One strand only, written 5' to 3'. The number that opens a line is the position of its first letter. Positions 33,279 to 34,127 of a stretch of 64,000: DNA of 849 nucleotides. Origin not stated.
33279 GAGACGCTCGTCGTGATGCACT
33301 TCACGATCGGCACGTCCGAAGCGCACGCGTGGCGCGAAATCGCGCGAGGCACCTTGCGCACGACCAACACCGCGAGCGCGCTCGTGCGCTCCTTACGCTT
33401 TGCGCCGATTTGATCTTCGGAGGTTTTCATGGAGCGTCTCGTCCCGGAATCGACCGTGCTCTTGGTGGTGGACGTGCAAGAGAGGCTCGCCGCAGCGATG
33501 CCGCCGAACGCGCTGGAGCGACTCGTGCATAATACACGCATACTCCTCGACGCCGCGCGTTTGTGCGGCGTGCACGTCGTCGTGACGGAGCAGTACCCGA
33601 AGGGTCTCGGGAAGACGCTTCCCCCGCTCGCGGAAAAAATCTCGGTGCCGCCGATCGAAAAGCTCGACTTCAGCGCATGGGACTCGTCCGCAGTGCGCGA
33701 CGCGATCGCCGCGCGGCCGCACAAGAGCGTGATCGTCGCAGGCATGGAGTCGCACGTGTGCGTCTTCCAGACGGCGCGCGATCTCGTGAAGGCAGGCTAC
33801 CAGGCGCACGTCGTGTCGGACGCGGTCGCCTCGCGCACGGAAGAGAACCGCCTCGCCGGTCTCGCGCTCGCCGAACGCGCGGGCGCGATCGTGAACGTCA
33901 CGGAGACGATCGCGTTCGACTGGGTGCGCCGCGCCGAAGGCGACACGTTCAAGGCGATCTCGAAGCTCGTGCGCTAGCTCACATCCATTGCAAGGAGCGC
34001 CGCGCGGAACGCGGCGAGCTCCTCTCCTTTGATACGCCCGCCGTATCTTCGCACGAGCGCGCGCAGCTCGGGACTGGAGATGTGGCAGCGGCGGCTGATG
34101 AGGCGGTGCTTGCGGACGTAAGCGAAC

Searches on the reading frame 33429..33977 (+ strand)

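Call 68: search_protein_families(library=pfam, max_evalue=0.001, proteins=[window:33429-33977:+])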
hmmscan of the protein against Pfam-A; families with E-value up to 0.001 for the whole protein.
window:33429-33977:+ (182 aa): 1 family
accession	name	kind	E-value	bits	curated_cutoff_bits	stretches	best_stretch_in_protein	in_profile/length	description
PF00857.26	Isochorismatase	-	4.4e-30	105.5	27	1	9-155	1-170/175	Isochorismatase domain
